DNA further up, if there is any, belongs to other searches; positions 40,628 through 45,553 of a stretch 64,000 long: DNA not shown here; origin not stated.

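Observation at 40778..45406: PilY1-like pilus tip protein interrupted by seven cysteine-rich modules of an unrecognised type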

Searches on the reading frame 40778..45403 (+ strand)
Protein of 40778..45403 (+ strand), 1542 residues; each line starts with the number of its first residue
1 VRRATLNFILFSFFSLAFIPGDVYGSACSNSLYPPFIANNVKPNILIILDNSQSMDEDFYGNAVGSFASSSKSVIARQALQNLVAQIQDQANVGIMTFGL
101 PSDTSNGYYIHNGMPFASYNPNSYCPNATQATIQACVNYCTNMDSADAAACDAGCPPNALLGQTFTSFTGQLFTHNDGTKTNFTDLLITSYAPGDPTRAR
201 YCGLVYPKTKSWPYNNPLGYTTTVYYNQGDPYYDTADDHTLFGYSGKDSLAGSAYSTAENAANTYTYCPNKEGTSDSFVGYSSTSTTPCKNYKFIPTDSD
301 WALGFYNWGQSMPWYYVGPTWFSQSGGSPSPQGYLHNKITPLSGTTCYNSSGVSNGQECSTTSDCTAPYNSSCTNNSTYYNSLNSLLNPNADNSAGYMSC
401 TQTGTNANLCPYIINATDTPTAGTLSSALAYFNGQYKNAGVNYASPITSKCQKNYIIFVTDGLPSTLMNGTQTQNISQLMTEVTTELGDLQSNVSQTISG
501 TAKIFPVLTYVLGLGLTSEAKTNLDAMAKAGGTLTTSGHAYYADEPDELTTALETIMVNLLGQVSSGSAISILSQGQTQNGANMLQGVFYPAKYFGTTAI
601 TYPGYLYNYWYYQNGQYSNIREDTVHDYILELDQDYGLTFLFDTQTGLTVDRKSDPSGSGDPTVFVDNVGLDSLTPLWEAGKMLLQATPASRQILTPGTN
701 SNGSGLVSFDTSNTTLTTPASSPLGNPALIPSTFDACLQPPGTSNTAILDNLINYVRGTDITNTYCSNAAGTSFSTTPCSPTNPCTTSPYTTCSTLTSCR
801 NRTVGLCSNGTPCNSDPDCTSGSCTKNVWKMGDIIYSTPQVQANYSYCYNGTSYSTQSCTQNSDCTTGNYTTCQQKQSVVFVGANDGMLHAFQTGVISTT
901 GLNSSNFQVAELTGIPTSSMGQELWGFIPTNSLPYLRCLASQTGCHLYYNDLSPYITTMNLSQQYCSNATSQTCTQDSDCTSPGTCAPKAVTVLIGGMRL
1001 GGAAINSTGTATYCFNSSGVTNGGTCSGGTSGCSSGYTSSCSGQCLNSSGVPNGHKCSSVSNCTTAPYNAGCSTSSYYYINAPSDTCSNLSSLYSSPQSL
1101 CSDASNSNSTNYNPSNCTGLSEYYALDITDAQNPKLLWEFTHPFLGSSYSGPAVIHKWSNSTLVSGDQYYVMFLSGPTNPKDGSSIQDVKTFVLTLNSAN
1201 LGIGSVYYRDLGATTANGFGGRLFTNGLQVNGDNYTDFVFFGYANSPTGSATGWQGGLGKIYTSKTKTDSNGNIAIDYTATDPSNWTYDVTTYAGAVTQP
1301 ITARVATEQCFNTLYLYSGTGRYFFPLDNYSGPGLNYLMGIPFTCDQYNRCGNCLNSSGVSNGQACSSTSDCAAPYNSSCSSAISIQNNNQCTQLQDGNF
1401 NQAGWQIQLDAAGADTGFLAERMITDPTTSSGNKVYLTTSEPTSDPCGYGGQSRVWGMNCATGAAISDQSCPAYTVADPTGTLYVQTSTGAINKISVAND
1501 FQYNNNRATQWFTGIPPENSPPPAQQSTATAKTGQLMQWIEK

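Call 3: search_protein_families(library=pfam, proteins=[window:40778-45403:+], max_evalue=1)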
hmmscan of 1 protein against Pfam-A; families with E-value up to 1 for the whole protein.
window:40778-45403:+ (1542 aa): 1 family
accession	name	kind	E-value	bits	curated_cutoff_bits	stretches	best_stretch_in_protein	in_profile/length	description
PF13519.12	VWA_2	-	0.0029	18.7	27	1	45-99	1-46/107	von Willebrand factor type A domain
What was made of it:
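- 40895..42472 (+): N-terminal vWA domain (about aa 40-565). MIDAS DxSxS is at aa 50-54 (40925-40939), TPTAGT at 419-424, and TDG within FVTDG at 458-462 (42149-42163). Sub-threshold Pfam VWA_2 hit at aa 45-99, 18.7 bits against a cut-off of 27 (call 3).
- On PilY1 / PilC type IV pilus tip-associated protein family (Pfam PF05567): VWA_2 hit at 18.7 bits, below the cut-off of 27 (call 3).
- MIDAS motif present and a sub-threshold VWA_2 hit (call 3). The Pfam PilY1 model PF05567 does not hit this protein at E <= 1 (call 3).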

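Call 4: search_protein_families(library=ncbifam, proteins=[window:40778-45403:+], max_evalue=1)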
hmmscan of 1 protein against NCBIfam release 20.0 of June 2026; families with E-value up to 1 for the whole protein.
window:40778-45403:+ (1542 aa): 0 families
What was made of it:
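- On Named small cysteine-rich domain families (EGF, EB module, knottin-type toxins, squash inhibitors, Dickkopf-like and others in Pfam/NCBIfam): The whole protein against NCBIfam gives no family (call 4).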

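Call 6: search_solved_structures(query=window:40778-45403:+, max_evalue=1, show_alignments=2)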
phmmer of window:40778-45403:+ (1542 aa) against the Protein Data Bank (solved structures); distinct sequences matched with E-value up to 1: 1.
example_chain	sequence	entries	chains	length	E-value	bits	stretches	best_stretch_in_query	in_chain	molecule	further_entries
3hx6_A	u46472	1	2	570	4.9e-11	44.2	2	1122-1466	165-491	Type 4 fimbrial biogenesis protein PilY1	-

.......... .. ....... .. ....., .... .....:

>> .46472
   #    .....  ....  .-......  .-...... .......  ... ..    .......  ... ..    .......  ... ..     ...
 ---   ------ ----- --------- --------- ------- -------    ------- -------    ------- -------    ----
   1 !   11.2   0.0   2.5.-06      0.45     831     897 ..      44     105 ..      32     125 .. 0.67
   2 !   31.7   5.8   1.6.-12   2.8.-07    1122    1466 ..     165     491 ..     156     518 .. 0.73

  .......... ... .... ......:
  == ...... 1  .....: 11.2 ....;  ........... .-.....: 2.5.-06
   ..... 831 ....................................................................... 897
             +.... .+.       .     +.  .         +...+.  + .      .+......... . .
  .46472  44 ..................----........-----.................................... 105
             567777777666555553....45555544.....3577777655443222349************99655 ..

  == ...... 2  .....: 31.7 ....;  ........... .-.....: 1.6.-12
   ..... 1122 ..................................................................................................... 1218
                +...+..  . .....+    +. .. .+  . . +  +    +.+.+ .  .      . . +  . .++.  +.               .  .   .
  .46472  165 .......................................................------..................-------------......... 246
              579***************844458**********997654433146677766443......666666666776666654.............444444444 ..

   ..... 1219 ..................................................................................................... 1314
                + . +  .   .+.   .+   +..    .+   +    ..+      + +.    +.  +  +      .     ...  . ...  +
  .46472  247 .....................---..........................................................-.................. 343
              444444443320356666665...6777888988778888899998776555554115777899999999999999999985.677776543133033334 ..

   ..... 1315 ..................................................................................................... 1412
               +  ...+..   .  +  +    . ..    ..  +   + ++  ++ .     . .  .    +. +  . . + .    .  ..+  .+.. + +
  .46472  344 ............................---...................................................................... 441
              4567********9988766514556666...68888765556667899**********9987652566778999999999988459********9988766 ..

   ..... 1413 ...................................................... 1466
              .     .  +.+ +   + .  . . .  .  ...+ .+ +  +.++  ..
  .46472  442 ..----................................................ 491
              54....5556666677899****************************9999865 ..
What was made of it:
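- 42515..45277 (+): PilY1 C-terminal region with the beta-propeller (about aa 580-1500). It includes the degenerate Ca-site motif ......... at aa 1229-1237 (44462-44488). Alignment to 3HX6 over aa 831-897 and 1122-1466 (call 6).
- On PilY1 / PilC type IV pilus tip-associated protein family (Pfam PF05567): phmmer hit to 3HX6 at E 4.9e-11 over aa 831-897 and 1122-1466 (call 6).
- Closest known: Pseudomonas aeruginosa PilY1. Same: Homologous beta-propeller domain at E 4.9e-11, with shared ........, ALDxTD..LLWEF and Ca-loop motifs (call 6).
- phmmer hit to 3HX6 at E 4.9e-11, covering the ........, ALDxTD..LLWE and Ca-loop motifs (call 6). The modules lie in regions that are loops in 3HX6 (call 6).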

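Call 9: find_homologous_proteins(query=window:40778-45403:+, max_evalue=0.001)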
Query window:40778-45403:+ (1542 aa): 387 proteins with E <= 0.001 among 8000 candidates; the best 120 are listed.
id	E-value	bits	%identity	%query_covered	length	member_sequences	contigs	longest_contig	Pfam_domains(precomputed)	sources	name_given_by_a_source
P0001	0.0e+0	2500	90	80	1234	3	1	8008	-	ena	-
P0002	0.0e+0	1914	60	100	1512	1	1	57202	-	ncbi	-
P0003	0.0e+0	1878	60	100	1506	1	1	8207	-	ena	-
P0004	0.0e+0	1859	59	100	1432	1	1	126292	-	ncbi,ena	-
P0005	0.0e+0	1857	58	100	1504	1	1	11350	PF05567.18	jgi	jgi:hypothetical protein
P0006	0.0e+0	1857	62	96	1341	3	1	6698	PF05567.18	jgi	jgi:type IV pilus assembly protein PilY1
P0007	0.0e+0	1804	59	100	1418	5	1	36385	-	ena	-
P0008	0.0e+0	1797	56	100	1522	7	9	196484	PF05567.18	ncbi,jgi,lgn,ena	ncbi:MAG: hypothetical protein ABSF90_05230 [Syntrophobacteraceae bacterium]|jgi:hypothetical protei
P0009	0.0e+0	1789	58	99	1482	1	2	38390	-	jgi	jgi:type IV pilus assembly protein PilY1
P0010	0.0e+0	1772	59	99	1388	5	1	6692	-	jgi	jgi:type IV pilus assembly protein PilY1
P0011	0.0e+0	1746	56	100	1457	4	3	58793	-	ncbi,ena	-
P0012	0.0e+0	1745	57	100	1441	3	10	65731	-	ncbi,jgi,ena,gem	ncbi:MAG: hypothetical protein ABSF52_06170 [Syntrophobacteraceae bacterium]|jgi:Tfp pilus tip-assoc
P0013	0.0e+0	1738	58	100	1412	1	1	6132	PF05567.18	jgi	jgi:hypothetical protein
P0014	0.0e+0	1722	74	71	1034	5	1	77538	-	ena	-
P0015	0.0e+0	1650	56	100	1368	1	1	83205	PF05567.18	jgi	jgi:hypothetical protein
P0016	0.0e+0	1620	54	100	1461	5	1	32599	PF05567.18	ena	-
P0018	0.0e+0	1589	54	67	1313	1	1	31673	PF05567.18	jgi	jgi:hypothetical protein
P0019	0.0e+0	1542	53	100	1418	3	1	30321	-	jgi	-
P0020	0.0e+0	1526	54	96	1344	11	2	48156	PF05567.18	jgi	jgi:hypothetical protein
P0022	0.0e+0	1516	54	96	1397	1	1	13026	PF05567.18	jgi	jgi:type IV pilus assembly protein PilY1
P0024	0.0e+0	1449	50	100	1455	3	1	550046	PF05567.18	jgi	jgi:type IV pilus assembly protein PilY1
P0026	0.0e+0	1390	49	100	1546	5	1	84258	PF05567.18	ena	-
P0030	0.0e+0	1351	49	99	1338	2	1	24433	PF05567.18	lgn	-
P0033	0.0e+0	1319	47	99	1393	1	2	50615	PF05567.18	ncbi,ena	-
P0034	0.0e+0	1275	45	100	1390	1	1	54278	PF05567.18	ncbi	ncbi:MAG: hypothetical protein WAW37_10400 [Syntrophobacteraceae bacterium]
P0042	0.0e+0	1056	41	100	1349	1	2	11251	PF05567.18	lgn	-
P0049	5.6e-271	921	38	99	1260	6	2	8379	PF05567.18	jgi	jgi:type IV pilus assembly protein PilY1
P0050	1.3e-270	920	39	64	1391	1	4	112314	PF05567.18,PF10342.16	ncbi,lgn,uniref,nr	ncbi:pilus assembly protein [Desulforhabdus sp. TSK]|uniref:pilus assembly protein n=1 Tax=Desulforh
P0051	4.4e-269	914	37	100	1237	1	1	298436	-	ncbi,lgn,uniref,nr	ncbi:hypothetical protein SAMN02746041_00695 [Desulfacinum hydrothermale DSM 13146]|uniref:Type IV p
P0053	7.7e-263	894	38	98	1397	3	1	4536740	PF05567.18,PF10342.16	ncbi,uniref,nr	ncbi:Ser-Thr-rich GPI-anchored membrane family protein [Desulforhabdus amnigena]|uniref:VWFA domain-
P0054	9.5e-263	893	38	100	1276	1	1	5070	PF00092.35,PF13519.13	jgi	jgi:hypothetical protein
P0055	1.1e-261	890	38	99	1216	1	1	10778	PF05567.18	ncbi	-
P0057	3.4e-251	855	39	65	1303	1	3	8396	PF05567.18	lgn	-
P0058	2.7e-250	852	40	65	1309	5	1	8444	PF05567.18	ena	-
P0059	9.6e-247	840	40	64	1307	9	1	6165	PF05567.18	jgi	-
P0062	1.6e-210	720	38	47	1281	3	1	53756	PF05567.18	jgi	-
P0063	6.5e-209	715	35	64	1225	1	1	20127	PF05567.18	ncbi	-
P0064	7.7e-205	702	34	64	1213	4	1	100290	PF05567.18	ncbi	-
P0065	1.0e-204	701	35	100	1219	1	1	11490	PF05567.18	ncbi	-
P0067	8.6e-200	685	33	100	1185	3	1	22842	PF05567.18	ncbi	-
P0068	4.2e-198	679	33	98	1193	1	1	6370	PF05567.18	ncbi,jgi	-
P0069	4.7e-198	679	34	64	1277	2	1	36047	PF05567.18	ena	-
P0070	1.8e-192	661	35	62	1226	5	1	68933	PF05567.18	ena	-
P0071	4.8e-192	659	38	42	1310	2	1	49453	PF05567.18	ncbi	-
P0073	8.2e-187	642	33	98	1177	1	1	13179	PF05567.18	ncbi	-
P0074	2.4e-185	637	34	66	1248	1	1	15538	PF05567.18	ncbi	-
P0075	4.9e-183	629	33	98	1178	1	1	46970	PF05567.18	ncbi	-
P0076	5.7e-183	629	36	45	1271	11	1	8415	PF05567.18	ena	-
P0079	1.7e-176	608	31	100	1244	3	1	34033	PF05567.18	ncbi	ncbi:pilus assembly protein [Thermovibrio sp.]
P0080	1.1e-173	598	33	98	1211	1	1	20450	PF05567.18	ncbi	-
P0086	3.7e-155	537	35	65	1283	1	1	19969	PF05567.18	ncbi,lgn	-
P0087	5.5e-152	526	35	63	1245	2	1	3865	PF05567.18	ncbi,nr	ncbi:MAG: hypothetical protein KAW82_04640, partial [Desulfurellaceae bacterium]|nr:hypothetical pro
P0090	1.8e-147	511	35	44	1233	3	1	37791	PF05567.18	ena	-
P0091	3.4e-145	504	32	65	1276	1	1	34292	PF05567.18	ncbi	-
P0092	2.7e-142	494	33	63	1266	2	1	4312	PF05567.18,PF00092.35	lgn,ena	-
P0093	1.2e-141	492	36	66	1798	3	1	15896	PF13205.13,PF05567.18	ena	-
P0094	4.1e-136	474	34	63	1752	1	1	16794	PF13205.13,PF05567.18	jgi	jgi:hypothetical protein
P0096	1.6e-132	462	34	61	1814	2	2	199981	PF13205.13,PF05567.18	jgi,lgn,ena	-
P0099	7.7e-129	450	35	64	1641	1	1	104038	PF13205.13,PF05567.18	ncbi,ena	-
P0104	1.2e-123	432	35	64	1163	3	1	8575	PF05567.18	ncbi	-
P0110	1.4e-122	429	32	63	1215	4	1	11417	PF05567.18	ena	-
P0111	2.3e-122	428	34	64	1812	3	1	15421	PF13205.13,PF05567.18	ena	-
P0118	6.4e-118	413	34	63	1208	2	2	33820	PF05567.18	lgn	-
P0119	8.5e-118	413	34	64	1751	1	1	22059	PF13205.13,PF05567.18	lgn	-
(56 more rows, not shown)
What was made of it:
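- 40778..45406 (+): pilY1-family gene: 1542 aa, 58 Cys, GTG start, Sec-type signal peptide at aa 1-25. 387 homologues, many carrying PF05567 or named PilY1 by their source (call 9).
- On PilY1 / PilC type IV pilus tip-associated protein family (Pfam PF05567): About 40 of the 120 listed homologues carry precomputed PF05567 (call 9). Homologues P0054 and P0092 carry PF00092 or PF13519 (call 9).
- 387 homologues, many with PF05567 or named PilY1 by their source (call 9).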
